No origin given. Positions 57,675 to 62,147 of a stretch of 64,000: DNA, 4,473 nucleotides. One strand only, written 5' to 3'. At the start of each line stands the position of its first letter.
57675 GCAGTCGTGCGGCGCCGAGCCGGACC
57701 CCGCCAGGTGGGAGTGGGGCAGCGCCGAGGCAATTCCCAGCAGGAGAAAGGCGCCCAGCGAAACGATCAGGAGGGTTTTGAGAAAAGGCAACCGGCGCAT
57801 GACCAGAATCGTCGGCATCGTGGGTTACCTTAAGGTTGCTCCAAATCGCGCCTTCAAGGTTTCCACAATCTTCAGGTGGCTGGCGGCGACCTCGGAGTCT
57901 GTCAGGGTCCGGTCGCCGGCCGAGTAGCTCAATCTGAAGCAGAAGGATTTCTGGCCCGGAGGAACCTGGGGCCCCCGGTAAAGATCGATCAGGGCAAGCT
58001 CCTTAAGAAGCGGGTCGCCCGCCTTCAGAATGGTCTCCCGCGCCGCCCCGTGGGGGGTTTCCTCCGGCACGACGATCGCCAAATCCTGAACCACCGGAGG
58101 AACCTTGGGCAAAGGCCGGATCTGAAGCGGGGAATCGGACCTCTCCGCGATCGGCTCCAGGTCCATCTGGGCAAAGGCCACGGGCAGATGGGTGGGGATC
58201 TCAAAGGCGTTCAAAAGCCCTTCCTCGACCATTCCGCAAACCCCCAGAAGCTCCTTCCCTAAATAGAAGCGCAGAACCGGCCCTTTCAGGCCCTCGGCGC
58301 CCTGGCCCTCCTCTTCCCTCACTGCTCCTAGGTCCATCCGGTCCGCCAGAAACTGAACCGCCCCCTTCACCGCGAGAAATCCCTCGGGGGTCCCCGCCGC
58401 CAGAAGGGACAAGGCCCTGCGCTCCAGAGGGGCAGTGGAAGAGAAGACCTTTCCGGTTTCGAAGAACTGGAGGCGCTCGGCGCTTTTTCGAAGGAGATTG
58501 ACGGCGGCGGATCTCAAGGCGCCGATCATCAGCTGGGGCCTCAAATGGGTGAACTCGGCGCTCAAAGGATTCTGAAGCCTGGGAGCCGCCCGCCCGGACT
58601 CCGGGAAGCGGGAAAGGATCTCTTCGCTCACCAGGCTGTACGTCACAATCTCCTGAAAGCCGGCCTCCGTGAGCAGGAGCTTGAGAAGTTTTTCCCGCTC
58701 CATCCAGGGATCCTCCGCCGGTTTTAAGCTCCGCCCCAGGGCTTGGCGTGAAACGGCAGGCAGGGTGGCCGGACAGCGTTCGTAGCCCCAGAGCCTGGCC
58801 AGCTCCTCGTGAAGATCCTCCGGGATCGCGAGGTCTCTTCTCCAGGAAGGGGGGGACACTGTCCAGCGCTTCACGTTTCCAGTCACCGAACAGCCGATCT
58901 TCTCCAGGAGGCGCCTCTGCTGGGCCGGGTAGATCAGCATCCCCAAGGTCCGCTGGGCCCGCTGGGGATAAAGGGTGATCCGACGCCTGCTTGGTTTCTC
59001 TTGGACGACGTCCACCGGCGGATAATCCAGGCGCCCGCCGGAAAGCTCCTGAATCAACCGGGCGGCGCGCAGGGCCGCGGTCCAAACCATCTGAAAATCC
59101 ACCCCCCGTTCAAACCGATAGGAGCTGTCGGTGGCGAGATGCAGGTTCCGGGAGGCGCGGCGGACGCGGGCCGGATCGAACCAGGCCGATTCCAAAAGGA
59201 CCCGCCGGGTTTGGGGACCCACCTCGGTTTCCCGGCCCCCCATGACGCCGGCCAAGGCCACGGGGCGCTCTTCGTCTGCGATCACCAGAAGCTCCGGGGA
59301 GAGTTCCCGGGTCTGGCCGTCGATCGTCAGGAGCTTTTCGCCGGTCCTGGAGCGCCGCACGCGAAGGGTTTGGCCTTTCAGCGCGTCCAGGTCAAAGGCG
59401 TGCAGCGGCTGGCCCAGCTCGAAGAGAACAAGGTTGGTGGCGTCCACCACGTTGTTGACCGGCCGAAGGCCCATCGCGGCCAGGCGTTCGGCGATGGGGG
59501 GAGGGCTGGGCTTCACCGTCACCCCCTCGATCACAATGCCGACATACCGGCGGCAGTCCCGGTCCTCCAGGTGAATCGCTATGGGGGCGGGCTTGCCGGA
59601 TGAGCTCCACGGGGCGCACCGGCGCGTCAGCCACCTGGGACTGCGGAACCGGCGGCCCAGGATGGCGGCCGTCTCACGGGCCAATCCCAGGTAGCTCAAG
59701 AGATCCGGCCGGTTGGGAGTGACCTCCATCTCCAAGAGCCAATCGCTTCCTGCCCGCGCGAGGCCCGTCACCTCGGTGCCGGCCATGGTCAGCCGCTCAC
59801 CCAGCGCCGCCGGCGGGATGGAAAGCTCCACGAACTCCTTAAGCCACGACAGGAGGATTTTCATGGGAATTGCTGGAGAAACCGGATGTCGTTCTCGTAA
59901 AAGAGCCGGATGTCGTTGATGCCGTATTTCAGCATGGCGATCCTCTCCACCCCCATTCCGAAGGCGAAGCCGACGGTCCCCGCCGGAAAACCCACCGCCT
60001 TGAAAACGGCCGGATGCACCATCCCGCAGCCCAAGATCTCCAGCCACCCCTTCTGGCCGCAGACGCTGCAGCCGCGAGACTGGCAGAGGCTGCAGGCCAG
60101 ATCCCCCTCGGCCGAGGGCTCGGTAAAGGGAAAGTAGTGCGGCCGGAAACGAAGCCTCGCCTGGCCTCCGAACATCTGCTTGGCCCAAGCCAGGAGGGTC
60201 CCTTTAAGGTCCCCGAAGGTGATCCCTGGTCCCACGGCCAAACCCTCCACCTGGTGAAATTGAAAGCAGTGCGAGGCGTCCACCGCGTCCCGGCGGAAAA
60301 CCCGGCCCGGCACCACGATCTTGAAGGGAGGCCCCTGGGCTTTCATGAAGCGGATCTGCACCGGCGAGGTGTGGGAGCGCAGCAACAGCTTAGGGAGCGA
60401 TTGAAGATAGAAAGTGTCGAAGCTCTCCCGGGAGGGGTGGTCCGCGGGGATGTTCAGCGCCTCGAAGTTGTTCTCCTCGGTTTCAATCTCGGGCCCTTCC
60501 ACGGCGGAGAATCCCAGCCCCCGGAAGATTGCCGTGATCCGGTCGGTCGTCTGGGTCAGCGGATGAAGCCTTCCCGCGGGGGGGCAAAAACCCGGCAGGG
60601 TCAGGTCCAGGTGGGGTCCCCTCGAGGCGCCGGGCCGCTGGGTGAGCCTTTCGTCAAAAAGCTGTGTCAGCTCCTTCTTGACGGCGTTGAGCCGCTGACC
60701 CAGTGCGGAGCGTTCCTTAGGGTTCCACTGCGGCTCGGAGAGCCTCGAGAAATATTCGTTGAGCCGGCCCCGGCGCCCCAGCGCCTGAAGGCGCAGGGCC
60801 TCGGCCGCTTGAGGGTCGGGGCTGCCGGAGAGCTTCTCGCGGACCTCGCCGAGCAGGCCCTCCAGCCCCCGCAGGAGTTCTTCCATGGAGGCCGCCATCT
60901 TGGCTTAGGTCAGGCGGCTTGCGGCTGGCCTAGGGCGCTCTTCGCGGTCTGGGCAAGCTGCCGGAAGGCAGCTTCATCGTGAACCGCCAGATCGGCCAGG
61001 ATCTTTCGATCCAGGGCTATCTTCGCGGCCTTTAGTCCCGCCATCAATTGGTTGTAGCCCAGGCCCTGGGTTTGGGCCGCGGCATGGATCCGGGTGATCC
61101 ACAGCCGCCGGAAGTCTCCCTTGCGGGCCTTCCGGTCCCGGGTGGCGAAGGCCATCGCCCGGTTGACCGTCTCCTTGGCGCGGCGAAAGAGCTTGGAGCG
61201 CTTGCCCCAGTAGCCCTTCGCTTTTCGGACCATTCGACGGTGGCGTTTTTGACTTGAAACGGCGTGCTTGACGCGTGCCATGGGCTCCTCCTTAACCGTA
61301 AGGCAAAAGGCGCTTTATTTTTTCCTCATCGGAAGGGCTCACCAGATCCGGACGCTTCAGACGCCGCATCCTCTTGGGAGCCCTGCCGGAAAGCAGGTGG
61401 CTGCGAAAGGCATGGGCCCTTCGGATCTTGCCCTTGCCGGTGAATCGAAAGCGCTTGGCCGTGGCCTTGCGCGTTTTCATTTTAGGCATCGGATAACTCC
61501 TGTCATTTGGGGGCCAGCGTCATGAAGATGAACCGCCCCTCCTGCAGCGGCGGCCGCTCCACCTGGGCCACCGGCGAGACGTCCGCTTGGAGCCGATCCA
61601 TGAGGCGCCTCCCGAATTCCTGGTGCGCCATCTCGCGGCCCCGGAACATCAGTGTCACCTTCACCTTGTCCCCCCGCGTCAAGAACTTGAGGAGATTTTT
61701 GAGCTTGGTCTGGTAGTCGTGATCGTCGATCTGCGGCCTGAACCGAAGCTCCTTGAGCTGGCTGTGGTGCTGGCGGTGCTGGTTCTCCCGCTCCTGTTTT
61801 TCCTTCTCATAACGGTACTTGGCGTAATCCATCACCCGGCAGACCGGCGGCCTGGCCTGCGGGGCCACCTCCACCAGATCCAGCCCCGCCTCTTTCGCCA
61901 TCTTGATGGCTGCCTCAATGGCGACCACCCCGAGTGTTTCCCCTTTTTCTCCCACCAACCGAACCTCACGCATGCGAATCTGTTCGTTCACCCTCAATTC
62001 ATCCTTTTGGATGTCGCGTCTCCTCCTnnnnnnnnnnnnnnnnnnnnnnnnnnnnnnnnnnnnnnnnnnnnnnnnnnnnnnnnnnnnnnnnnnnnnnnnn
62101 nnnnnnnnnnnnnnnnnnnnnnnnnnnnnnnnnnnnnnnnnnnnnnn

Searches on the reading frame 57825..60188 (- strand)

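Call 53: search_protein_families(library=pfam, proteins=[window:57825-60188:-], max_evalue=0.00001)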
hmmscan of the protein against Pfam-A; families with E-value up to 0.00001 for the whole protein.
window:57825-60188:- (787 aa): 4 families
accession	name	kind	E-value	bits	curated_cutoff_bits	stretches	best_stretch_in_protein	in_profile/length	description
PF03483.22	B3_4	-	2.1e-65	220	29.3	1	212-384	2-174/174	B3/4 domain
PF17759.6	tRNA_synthFbeta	-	3.1e-30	105.7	22.4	1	491-677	14-214/214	Phenylalanyl tRNA synthetase beta chain CLM domain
PF03147.19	FDX-ACB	-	2.4e-25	89.2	31.1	1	694-787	1-94/94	Ferredoxin-fold anticodon binding domain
PF03484.21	B5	-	7.5e-18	64.9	28.6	1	404-469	1-67/67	tRNA synthetase B5 domain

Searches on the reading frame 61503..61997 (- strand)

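Call 84: search_protein_families(library=pfam, proteins=[window:61503-61997:-], max_evalue=0.001)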
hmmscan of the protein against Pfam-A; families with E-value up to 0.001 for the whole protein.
window:61503-61997:- (164 aa): 2 families
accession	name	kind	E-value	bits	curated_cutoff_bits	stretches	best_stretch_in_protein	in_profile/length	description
PF00707.27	IF3_C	-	2.5e-35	120.7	34.8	1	80-164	2-86/86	Translation initiation factor IF-3, C-terminal domain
PF05198.21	IF3_N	-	1.8e-32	111.7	26.9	1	3-72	1-70/70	Translation initiation factor IF-3, N-terminal domain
